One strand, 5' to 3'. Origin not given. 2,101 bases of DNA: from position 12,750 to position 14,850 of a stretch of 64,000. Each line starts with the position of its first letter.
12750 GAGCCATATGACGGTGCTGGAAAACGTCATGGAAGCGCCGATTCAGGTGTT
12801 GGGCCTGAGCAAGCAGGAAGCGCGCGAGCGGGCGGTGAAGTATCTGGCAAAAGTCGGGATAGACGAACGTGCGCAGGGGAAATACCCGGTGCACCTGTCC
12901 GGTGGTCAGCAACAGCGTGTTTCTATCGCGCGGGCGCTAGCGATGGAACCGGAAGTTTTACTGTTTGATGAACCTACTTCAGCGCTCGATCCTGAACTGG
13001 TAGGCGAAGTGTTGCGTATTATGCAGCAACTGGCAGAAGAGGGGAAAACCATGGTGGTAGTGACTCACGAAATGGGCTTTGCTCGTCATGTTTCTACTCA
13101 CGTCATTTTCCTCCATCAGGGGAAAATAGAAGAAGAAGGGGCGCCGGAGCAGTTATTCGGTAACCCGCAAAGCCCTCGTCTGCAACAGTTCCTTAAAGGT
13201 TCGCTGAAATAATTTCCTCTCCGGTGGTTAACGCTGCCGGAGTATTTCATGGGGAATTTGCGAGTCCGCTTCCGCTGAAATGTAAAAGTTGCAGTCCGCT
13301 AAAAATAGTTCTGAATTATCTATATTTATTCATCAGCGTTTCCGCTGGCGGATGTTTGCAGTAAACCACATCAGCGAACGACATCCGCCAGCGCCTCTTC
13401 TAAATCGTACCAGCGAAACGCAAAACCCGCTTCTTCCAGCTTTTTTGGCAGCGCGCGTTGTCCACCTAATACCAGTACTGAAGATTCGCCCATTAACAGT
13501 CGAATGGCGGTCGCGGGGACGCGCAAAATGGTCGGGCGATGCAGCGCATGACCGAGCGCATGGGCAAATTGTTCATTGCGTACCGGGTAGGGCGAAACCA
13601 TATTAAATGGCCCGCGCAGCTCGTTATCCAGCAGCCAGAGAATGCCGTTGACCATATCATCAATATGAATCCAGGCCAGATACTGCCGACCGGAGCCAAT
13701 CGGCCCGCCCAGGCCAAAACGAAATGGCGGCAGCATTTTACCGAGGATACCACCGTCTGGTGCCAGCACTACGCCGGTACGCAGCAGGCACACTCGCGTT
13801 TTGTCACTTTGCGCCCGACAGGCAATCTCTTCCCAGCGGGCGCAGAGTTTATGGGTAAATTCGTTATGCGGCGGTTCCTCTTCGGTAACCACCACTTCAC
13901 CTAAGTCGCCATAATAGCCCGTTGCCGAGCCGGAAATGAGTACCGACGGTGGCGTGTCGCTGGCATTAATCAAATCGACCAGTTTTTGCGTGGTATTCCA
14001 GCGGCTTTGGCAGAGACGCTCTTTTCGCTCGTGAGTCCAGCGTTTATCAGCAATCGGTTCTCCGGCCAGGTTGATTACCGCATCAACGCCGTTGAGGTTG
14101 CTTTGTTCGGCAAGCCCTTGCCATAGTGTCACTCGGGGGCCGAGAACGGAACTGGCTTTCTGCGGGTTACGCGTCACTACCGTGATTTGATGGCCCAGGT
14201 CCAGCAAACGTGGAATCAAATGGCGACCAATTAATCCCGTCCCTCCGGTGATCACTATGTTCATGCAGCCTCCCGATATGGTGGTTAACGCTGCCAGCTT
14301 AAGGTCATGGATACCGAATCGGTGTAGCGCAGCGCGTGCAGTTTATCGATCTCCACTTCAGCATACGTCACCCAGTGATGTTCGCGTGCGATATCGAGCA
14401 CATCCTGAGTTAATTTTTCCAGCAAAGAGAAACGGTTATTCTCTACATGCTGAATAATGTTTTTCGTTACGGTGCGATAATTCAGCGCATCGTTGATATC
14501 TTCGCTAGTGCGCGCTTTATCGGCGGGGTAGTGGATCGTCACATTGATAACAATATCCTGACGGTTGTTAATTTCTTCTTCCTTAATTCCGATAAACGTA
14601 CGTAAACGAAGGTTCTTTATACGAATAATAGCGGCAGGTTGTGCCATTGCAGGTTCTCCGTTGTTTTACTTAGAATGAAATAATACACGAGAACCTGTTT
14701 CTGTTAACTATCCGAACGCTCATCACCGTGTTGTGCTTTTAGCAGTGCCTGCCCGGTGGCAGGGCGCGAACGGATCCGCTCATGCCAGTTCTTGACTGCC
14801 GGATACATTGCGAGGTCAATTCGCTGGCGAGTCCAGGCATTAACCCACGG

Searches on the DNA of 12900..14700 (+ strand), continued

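Call 41: search_dna_similar(query=L088:201-275:+, collection=ecoli_genomes, mode=near, max_rows=30, max_evalue=0.001)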
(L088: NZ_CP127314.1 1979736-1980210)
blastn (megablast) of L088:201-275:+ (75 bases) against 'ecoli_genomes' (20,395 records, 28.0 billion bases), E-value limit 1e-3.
Records with a match: 669; places in all: 669; records where one place covers at least 80% of the query: 669.
Genomes with a match: 669 of 5426; with a place that covers at least 80% of the query: 669. Places per genome that has any: lowest 1, median 1, highest 1. On chromosomes: 669 places; on plasmids: 0.
Best place of each record, by identity: >=99% 81; 95-99% 588.
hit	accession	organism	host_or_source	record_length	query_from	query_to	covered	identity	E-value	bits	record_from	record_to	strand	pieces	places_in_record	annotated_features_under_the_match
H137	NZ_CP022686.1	Escherichia coli Nissle 1917 strain Nissle 1917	Homo sapiens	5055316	1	75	100%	100.0%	1e-30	139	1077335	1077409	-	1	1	none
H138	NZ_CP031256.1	Escherichia coli strain M16807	Homo sapiens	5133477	1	75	100%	100.0%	1e-30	139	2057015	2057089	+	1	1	none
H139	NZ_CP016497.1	Escherichia coli strain UPEC 26-1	Homo sapiens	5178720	1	75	100%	100.0%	1e-30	139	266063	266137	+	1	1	none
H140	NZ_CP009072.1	Escherichia coli ATCC 25922 strain ATCC 25922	human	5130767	1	75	100%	100.0%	1e-30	139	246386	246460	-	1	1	none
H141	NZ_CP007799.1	Escherichia coli Nissle 1917 strain Nissle 1917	soldier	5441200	1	75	100%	100.0%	1e-30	139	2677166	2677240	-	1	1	none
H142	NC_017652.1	Escherichia coli str. 'clone D i14' strain clone D i14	-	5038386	1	75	100%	100.0%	1e-30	139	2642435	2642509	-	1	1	none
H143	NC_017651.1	Escherichia coli str. 'clone D i2' strain clone D i2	-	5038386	1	75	100%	100.0%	1e-30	139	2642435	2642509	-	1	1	none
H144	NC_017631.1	Escherichia coli ABU 83972 strain ABU 83972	Homo sapiens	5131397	1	75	100%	100.0%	1e-30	139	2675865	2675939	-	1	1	none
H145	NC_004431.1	Escherichia coli CFT073 strain CFT073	-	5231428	1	75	100%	100.0%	1e-30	139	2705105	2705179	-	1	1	none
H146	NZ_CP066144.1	Escherichia coli strain ZLWT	pig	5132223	1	75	100%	100.0%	1e-30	139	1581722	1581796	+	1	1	none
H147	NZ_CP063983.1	Escherichia coli strain 25DN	LAB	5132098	1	75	100%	100.0%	1e-30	139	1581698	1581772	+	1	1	none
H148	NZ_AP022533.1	Escherichia coli strain THO-006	Homo sapiens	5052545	1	75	100%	100.0%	1e-30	139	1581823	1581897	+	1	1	none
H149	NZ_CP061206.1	Escherichia coli strain DA61218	Homo sapiens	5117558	1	75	100%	100.0%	1e-30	139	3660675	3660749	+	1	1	none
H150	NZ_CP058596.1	Escherichia coli strain UPEC_U013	Homo sapiens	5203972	1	75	100%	100.0%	1e-30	139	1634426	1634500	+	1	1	none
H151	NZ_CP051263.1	Escherichia coli CFT073 strain CFT073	missing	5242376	1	75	100%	100.0%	1e-30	139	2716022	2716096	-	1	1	none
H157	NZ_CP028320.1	Escherichia coli O18:H1 strain CFSAN067215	Homo sapiens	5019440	1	75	100%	100.0%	1e-30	139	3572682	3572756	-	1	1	none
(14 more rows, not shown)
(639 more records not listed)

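Call 49: search_dna_similar(query=L005:2900-3400:+, collection=ecoli_genomes, mode=near, max_rows=6)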
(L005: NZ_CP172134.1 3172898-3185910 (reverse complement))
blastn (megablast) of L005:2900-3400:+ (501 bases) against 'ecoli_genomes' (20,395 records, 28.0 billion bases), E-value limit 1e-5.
Records with a match: 69; places in all: 69; records where one place covers at least 80% of the query: 69.
Genomes with a match: 69 of 5426; with a place that covers at least 80% of the query: 69. Places per genome that has any: lowest 1, median 1, highest 1. On chromosomes: 69 places; on plasmids: 0.
Best place of each record, by identity: >=99% 68; 80-90% 1.
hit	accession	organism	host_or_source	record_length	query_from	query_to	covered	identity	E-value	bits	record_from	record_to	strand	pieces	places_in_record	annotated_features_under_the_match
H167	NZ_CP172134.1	Escherichia coli strain GF131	chicken meat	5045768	1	501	100%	100.0%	0e+0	926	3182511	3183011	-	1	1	PLP-dependent aspartate aminotransferase family protein | rpnB: recombination-promoting nuclease RpnB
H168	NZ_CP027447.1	Escherichia coli strain 2014C-3075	Homo sapiens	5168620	1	501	100%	99.6%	0e+0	915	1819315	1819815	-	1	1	trans-sulfuration enzyme family protein | rpnB: Rpn family recombination-promoting nuclease/putative transposase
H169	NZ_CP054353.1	Escherichia coli strain SCU-172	Homo sapiens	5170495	1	501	100%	99.6%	0e+0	915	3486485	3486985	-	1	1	trans-sulfuration enzyme family protein | rpnB: Rpn family recombination-promoting nuclease/putative transposase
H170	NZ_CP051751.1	Escherichia coli strain SCU-301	Homo sapiens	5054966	1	501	100%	99.6%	0e+0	915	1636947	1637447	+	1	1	trans-sulfuration enzyme family protein | rpnB: Rpn family recombination-promoting nuclease/putative transposase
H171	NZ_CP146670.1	Escherichia coli strain MS 21-1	Homo sapiens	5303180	1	501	100%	99.6%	0e+0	915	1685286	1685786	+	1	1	PLP-dependent transferase | rpnB: Rpn family recombination-promoting nuclease/putative transposase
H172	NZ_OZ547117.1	Escherichia coli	Homo sapiens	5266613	1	501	100%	99.6%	0e+0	915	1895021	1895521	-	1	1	trans-sulfuration enzyme family protein | rpnB: Rpn family recombination-promoting nuclease/putative transposase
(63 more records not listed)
